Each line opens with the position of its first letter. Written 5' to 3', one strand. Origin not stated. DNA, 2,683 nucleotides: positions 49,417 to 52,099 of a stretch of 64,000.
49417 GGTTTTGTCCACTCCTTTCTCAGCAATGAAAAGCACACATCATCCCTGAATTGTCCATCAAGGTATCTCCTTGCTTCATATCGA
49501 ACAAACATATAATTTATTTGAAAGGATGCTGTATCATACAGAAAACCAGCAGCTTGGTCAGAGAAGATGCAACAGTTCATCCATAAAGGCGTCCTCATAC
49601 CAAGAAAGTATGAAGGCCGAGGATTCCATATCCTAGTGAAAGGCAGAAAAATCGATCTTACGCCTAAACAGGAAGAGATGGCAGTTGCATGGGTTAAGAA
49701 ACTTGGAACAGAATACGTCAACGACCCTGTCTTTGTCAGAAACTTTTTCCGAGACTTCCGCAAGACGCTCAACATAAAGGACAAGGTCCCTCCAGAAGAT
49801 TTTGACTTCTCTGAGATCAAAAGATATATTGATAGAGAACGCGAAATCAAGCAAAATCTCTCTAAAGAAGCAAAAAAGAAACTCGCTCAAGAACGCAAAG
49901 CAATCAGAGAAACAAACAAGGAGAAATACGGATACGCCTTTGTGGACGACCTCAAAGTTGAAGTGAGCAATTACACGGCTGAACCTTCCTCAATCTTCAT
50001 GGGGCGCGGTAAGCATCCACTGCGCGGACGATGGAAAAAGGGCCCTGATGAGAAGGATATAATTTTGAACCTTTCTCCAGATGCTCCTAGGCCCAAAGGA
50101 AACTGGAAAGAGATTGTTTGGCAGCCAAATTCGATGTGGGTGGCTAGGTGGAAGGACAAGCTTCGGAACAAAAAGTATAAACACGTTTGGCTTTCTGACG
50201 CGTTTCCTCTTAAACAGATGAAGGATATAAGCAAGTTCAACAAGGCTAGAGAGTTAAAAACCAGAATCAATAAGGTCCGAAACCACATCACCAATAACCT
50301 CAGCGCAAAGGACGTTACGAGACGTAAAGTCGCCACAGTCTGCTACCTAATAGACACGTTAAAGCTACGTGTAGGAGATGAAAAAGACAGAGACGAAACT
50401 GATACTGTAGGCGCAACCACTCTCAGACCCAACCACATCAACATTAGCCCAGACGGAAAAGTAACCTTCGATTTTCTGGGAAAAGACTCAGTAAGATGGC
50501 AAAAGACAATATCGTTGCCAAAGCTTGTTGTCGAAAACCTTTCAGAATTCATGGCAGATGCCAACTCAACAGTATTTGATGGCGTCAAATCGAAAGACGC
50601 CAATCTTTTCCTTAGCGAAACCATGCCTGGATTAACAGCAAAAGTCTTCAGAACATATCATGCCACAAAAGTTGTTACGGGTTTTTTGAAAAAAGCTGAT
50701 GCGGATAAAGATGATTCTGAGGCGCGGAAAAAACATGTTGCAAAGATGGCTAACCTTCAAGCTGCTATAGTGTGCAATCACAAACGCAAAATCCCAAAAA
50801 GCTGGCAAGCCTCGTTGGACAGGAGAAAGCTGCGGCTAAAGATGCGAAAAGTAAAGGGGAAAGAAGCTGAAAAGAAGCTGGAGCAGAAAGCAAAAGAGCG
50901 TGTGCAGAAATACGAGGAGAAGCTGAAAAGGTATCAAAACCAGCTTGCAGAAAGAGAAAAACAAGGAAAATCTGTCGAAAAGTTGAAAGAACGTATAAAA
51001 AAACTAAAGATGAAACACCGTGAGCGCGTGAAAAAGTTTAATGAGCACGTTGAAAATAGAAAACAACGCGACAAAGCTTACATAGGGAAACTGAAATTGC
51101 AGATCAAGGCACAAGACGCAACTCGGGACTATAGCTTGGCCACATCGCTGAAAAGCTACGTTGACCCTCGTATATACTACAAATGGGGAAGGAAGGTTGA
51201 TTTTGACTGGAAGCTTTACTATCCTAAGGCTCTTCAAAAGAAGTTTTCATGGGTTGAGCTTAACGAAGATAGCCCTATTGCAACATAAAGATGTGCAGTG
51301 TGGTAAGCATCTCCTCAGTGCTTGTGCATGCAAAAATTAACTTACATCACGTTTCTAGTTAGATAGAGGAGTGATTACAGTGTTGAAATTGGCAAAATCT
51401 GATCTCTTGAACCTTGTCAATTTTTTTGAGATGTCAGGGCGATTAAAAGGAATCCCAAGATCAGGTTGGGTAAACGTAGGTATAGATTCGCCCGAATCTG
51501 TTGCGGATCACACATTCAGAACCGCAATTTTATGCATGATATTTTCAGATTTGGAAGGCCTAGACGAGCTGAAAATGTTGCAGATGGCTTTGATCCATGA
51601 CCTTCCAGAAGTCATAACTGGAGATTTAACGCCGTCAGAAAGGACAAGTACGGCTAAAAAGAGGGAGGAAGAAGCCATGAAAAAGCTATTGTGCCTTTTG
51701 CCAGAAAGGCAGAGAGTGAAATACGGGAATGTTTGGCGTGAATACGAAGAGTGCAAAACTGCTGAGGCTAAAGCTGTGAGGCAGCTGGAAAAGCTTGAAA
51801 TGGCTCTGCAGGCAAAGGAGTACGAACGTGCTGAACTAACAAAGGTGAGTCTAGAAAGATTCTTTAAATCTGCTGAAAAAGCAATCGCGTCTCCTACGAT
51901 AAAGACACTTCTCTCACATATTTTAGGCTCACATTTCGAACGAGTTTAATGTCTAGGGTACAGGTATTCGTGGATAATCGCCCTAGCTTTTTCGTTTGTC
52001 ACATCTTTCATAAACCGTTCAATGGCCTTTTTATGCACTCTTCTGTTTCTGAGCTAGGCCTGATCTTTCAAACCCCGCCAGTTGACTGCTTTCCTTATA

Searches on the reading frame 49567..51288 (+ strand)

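Call 79: search_protein_families(library=pfam, proteins=[window:49567-51288:+], max_evalue=0.01)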
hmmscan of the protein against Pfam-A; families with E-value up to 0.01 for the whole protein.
window:49567-51288:+ (573 aa): 3 families
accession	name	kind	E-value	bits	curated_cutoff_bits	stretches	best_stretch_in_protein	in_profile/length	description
PF01028.25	Topoisom_I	-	7.6e-66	222.2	23.7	1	215-437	4-227/228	Eukaryotic DNA topoisomerase I, catalytic core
PF02919.20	Topoisom_I_N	-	1.9e-50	171.8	25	1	3-209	5-213/213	Eukaryotic DNA topoisomerase I, DNA binding fragment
PF14370.11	Topo_C_assoc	-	3.1e-15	56.3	25.1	1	506-564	4-62/70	C-terminal topoisomerase domain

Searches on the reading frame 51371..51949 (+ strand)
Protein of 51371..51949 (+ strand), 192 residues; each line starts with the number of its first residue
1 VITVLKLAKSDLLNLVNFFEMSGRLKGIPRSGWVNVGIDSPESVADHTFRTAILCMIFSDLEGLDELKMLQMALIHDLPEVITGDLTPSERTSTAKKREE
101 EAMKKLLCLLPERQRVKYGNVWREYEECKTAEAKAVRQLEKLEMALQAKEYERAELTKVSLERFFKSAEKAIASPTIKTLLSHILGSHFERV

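Call 79: search_protein_families(library=pfam, proteins=[window:51371-51949:+], max_evalue=0.01)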
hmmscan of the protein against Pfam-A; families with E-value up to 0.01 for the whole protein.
window:51371-51949:+ (192 aa): 3 families
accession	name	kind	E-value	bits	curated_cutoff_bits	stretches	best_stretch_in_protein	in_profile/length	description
PF13023.12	HD_3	-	4.5e-42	144.2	22.5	1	23-173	2-158/165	HD domain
PF12917.13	YfbR-like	-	3.1e-13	50.2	25.9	1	17-155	1-148/182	5'-deoxynucleotidase YfbR-like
PF01966.28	HD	-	1.6e-06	28.8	22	1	44-144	1-115/116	HD domain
